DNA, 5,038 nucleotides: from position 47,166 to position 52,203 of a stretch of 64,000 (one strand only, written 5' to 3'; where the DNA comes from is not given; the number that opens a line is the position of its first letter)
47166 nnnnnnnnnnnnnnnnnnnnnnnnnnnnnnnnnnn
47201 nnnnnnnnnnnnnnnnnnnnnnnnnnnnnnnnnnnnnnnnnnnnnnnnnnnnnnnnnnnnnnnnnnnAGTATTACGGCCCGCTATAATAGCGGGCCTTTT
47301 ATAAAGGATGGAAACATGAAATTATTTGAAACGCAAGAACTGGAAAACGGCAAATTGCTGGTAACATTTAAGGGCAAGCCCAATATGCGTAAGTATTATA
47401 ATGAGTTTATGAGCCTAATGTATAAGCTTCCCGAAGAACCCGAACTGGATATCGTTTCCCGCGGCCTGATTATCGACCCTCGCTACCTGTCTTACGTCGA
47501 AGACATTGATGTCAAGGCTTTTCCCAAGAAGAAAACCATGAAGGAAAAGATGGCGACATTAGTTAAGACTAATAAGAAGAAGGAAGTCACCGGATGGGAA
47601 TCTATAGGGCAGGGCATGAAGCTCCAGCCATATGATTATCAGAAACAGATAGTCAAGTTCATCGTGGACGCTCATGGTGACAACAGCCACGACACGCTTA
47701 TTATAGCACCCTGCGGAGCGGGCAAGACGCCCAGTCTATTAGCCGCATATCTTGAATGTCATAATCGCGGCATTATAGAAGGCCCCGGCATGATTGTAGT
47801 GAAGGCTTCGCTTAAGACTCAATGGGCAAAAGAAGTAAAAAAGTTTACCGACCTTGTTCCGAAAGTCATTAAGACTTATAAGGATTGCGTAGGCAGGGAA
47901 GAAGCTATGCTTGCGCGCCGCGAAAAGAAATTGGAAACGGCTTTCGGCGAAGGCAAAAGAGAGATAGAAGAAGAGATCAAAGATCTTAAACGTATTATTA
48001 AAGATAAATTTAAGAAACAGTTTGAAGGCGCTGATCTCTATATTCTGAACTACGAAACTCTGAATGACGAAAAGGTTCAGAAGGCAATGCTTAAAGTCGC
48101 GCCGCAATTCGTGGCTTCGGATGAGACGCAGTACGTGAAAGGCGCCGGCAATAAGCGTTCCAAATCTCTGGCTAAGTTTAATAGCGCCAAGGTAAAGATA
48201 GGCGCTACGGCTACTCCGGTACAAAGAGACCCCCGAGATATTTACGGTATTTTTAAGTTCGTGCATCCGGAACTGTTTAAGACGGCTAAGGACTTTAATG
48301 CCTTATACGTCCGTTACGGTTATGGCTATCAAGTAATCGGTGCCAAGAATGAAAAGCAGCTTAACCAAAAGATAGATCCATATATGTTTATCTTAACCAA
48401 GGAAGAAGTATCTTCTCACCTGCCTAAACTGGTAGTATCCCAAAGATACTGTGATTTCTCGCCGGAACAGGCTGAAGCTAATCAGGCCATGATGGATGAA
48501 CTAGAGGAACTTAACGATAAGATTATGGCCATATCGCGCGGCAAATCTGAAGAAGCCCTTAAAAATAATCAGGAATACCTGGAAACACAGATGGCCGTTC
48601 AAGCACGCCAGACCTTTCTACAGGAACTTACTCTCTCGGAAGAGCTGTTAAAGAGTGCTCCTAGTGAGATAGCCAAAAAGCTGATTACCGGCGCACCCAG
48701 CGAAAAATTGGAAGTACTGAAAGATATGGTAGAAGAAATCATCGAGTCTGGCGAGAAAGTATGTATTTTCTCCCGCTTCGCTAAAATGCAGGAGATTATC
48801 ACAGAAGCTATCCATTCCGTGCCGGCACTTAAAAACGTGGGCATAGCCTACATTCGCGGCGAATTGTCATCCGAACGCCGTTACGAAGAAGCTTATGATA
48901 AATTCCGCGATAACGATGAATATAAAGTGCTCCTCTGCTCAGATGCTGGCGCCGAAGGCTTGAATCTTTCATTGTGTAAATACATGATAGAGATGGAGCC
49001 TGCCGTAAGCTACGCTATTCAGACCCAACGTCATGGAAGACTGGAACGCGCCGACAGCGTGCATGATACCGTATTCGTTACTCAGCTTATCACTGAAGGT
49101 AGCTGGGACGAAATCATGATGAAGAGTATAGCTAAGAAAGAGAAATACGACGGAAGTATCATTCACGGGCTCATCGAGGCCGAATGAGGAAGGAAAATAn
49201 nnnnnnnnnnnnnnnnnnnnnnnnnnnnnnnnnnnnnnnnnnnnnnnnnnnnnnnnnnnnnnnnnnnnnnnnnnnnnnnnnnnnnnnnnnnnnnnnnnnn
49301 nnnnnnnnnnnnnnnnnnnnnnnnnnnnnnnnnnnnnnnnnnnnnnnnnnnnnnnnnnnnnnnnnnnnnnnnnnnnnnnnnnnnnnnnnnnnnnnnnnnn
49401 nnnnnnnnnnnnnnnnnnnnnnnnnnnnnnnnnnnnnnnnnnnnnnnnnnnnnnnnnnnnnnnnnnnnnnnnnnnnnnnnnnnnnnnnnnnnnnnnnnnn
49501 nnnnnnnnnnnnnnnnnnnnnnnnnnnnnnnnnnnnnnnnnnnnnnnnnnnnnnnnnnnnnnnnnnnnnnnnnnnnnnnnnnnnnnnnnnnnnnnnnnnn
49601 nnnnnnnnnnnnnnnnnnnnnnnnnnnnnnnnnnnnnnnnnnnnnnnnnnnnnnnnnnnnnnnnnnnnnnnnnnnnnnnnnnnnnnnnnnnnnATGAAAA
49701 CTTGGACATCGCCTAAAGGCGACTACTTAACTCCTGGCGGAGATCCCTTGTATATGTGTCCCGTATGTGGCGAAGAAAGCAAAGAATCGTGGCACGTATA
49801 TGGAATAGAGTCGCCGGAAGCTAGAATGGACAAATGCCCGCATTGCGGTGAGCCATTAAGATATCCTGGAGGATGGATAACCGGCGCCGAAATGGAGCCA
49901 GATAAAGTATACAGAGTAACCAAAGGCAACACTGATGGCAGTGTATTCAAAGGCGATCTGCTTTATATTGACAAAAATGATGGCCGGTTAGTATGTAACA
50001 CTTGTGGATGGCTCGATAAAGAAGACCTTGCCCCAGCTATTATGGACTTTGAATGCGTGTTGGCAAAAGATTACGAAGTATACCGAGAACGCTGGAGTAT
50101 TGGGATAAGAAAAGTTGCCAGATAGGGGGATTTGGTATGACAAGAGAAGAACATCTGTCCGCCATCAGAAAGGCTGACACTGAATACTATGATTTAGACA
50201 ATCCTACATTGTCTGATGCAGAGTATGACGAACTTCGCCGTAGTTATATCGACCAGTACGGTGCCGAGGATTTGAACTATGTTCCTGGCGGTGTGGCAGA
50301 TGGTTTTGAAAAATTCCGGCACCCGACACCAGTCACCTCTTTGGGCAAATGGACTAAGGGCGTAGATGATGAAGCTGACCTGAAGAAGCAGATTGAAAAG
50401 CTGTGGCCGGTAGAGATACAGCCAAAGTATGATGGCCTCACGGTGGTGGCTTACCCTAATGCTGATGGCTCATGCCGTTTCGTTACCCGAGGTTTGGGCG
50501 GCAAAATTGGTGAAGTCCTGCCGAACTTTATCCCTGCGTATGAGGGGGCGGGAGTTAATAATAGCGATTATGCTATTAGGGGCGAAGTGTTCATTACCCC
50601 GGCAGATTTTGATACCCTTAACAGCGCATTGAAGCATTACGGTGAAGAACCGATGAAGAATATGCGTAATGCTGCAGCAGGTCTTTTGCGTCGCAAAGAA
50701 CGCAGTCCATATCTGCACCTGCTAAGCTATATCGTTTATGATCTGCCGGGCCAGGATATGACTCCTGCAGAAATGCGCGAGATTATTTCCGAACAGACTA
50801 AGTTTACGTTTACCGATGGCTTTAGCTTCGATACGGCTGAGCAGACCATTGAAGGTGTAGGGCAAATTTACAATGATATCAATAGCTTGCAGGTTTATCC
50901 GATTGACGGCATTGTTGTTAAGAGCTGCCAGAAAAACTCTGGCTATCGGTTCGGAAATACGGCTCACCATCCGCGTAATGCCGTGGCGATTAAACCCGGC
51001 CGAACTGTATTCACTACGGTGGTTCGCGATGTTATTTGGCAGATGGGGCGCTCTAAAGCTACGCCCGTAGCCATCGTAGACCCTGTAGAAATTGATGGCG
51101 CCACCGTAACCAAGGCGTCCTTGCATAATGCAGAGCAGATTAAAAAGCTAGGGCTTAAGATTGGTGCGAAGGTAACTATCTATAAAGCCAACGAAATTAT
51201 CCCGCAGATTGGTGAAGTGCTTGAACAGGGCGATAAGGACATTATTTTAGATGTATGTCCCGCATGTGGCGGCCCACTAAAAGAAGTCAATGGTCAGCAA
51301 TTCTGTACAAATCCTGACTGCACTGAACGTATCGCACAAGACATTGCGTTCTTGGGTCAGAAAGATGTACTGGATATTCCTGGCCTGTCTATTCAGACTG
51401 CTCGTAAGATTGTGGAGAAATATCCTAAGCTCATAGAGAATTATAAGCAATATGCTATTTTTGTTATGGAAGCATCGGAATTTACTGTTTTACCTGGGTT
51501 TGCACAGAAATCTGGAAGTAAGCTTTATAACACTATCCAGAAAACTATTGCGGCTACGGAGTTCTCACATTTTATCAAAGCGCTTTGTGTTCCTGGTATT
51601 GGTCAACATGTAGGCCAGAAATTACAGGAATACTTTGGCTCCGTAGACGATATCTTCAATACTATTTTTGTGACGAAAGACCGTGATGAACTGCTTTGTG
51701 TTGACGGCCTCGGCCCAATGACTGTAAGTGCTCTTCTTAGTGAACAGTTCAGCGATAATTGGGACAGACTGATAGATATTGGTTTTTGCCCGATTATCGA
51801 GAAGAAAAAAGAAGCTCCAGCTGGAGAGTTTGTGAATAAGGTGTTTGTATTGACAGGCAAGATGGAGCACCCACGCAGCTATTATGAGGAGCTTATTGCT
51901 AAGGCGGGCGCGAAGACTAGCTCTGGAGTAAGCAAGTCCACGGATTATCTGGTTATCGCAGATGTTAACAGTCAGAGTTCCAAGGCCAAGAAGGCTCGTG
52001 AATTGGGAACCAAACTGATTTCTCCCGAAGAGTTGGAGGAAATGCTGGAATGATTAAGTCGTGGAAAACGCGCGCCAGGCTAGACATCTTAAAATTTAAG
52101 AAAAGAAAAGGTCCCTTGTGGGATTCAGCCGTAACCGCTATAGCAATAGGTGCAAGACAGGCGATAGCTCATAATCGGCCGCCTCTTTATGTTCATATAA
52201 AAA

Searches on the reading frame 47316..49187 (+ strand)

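Call 13: search_protein_families(library=phrogs, proteins=[window:47316-49187:+], max_evalue=0.00001)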
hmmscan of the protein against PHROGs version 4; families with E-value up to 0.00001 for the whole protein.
window:47316-49187:+ (623 aa): 5 families
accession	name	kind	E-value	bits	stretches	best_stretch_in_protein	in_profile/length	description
phrog_62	-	DNA, RNA and nucleotide metabolism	1.2e-76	259.3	1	80-610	682-1127/1881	DNA helicase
phrog_29996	-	unknown function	6.2e-20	71.8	1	214-609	790-1157/1189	-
phrog_16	-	DNA, RNA and nucleotide metabolism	6.6e-19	68.6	1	73-590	257-597/986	DNA helicase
phrog_23807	-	unknown function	1.7e-12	47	1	400-596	444-649/1053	-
phrog_1685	-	unknown function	7.2e-06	24.5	0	524-611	1457-1544/2278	-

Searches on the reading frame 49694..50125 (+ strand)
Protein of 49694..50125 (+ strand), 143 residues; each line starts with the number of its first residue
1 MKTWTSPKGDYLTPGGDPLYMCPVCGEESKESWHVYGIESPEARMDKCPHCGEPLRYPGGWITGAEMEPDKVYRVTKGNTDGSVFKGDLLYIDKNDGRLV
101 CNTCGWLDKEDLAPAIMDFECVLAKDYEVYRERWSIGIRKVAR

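Call 3: search_protein_families(library=pfam, proteins=[window:49694-50125:+], max_evalue=0.01)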
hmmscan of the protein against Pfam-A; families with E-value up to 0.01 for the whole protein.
window:49694-50125:+ (143 aa): 8 families
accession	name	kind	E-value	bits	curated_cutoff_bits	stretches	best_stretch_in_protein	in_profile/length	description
PF13248.11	Zn_ribbon_3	-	1.1e-05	25.2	27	0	42-55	13-26/26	zinc-ribbon domain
PF21349.2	RUBY_RBDX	-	8.7e-05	22.3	26.5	0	11-28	8-25/30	Rubrerythrin, rubredoxin-like domain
PF14803.11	Zn_ribbon_Nudix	-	0.00019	21.7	25.6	0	94-106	18-30/34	Nudix N-terminal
PF12773.13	DZR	-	0.0016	19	27.3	0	21-55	14-34/45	Double zinc ribbon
PF01155.25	HypA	-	0.0021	18.5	28.9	0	20-54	71-95/112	Hydrogenase/urease nickel incorporation, metallochaperone, hypA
PF22795.1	DUF4796_N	-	0.0022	18.2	27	0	46-55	20-29/29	DUF4796 N-terminal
PF03966.22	Trm112p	-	0.0025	18.2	22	1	47-105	9-32/40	Trm112p-like protein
PF08271.17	Zn_Ribbon_TF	-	0.0047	16.9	29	0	90-111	11-32/43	TFIIB zinc-binding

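Call 4: search_protein_families(library=ncbifam, proteins=[window:49694-50125:+], max_evalue=0.01)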
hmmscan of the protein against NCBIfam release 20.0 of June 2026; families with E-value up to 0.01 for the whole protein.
window:49694-50125:+ (143 aa): 3 families
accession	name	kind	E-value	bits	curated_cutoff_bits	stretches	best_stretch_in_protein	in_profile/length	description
TIGR03831.1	YgiT_finger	domain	0.00054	20.2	20.2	0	41-53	28-40/46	YgiT-type zinc finger protein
TIGR03655.1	anti_R_Lar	subfamily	0.003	17.8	39.6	0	47-54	3-10/55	Lar family restriction alleviation protein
TIGR04165.1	methano_modCys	hypoth_equivalog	0.0045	17.2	60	0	21-31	9-19/50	TIGR04165 family Cys-rich peptide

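Call 5: search_protein_families(library=phrogs, proteins=[window:49694-50125:+], max_evalue=0.01)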
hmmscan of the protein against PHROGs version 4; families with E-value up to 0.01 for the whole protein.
window:49694-50125:+ (143 aa): 1 family
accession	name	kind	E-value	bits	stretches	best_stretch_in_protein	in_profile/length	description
phrog_4293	-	unknown function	0.008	17.4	0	10-106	21-100/124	-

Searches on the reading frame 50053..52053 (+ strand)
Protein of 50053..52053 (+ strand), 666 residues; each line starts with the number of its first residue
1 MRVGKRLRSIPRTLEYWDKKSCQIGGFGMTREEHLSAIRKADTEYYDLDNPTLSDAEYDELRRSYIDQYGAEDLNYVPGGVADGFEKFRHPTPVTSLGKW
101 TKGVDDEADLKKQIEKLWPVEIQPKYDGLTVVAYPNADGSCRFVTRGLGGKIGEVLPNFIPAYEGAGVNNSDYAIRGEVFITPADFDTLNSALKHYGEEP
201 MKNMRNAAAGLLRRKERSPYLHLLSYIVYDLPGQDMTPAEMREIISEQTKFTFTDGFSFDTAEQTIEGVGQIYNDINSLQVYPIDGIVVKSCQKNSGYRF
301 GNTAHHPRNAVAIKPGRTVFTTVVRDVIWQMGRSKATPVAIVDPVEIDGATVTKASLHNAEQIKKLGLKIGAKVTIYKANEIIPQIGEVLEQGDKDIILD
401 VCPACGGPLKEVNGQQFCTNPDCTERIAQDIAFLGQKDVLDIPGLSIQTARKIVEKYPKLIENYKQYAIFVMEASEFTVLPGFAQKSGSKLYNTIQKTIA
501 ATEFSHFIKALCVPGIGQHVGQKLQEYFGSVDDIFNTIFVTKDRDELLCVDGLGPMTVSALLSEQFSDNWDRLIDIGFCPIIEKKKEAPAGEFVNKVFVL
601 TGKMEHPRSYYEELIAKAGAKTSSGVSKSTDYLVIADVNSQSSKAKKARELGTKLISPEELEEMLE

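Call 14: search_protein_families(library=pfam, proteins=[window:50053-52053:+], max_evalue=0.00001)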
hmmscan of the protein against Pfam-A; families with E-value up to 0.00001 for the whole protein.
window:50053-52053:+ (666 aa): 5 families
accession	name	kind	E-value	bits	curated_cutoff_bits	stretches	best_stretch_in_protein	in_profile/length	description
PF01653.23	DNA_ligase_aden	-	3.9e-23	82.7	27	1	84-314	3-249/253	NAD-dependent DNA ligase adenylation domain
PF03120.22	DNA_ligase_OB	-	1.1e-21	76.9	32.9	1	321-392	1-73/79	NAD-dependent DNA ligase OB-fold domain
PF00533.33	BRCT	-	6.8e-11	42.7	21.3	1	593-664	6-77/78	BRCA1 C Terminus (BRCT) domain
PF14520.12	HHH_5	-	1.8e-06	28.8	27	0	438-496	3-56/57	Helix-hairpin-helix domain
PF12738.14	PTCB-BRCT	-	6.1e-06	26.6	22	0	601-659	6-62/63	twin BRCT domain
